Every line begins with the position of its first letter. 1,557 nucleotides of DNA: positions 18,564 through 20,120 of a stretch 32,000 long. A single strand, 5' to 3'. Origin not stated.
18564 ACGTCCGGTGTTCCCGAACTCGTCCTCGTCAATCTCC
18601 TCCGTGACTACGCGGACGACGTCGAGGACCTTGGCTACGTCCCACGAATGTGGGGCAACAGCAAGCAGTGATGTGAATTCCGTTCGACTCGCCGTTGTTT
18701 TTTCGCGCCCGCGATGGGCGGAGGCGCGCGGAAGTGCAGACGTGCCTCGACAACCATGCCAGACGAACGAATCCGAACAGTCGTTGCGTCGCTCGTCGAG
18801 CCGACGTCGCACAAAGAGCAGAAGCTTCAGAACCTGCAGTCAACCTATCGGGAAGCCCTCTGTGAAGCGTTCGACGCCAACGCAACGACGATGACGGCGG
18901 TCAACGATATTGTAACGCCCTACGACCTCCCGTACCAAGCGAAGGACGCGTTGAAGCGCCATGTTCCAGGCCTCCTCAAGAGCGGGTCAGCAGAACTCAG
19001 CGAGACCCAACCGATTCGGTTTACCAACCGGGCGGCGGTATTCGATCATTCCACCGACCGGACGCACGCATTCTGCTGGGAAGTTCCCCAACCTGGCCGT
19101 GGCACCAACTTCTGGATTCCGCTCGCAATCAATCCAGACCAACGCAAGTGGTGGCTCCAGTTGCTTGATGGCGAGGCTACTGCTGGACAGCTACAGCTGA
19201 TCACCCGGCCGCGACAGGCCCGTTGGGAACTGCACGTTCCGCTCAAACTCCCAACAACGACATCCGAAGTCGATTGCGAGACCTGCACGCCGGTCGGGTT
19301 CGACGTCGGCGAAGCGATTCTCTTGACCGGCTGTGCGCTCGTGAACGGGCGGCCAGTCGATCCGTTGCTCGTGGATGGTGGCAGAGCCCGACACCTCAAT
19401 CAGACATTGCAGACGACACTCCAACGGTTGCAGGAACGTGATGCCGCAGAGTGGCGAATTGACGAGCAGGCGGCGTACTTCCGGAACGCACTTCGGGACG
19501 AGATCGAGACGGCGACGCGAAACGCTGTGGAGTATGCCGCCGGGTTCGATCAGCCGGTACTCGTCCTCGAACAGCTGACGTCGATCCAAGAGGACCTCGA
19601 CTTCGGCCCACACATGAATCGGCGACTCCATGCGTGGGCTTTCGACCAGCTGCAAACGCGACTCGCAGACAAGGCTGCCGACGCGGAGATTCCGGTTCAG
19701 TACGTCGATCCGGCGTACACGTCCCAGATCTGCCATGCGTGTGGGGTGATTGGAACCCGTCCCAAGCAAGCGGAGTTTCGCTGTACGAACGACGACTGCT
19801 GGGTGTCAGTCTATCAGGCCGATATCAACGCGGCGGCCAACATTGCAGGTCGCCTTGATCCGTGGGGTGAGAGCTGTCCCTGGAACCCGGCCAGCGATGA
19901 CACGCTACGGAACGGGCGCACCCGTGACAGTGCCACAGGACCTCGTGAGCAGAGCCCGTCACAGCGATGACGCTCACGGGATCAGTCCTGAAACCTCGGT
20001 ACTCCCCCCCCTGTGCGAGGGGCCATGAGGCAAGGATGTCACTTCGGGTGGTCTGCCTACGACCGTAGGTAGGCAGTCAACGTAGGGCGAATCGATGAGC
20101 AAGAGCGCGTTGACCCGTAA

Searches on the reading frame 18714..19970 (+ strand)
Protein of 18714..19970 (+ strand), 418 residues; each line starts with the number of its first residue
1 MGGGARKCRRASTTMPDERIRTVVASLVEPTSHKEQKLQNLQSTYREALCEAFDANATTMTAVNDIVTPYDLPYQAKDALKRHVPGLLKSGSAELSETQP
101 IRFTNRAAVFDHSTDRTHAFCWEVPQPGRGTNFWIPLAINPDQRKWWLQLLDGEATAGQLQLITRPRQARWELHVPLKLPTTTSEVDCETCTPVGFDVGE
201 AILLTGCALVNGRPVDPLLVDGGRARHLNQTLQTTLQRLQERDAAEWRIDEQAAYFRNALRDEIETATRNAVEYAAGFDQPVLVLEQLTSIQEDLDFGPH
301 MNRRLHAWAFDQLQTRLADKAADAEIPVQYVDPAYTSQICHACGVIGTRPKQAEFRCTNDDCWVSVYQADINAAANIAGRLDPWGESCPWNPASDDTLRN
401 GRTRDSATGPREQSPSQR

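Call 14: search_protein_families(library=pfam, proteins=[window:18714-19970:+], max_evalue=0.001)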
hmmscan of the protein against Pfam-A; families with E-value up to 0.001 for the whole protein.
window:18714-19970:+ (418 aa): 1 family
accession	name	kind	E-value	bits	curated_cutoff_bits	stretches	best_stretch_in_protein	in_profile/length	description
PF07282.18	Cas12f1-like_TNB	-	1.2e-15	57.8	26.3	1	310-377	1-60/60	Cas12f1-like, TNB domain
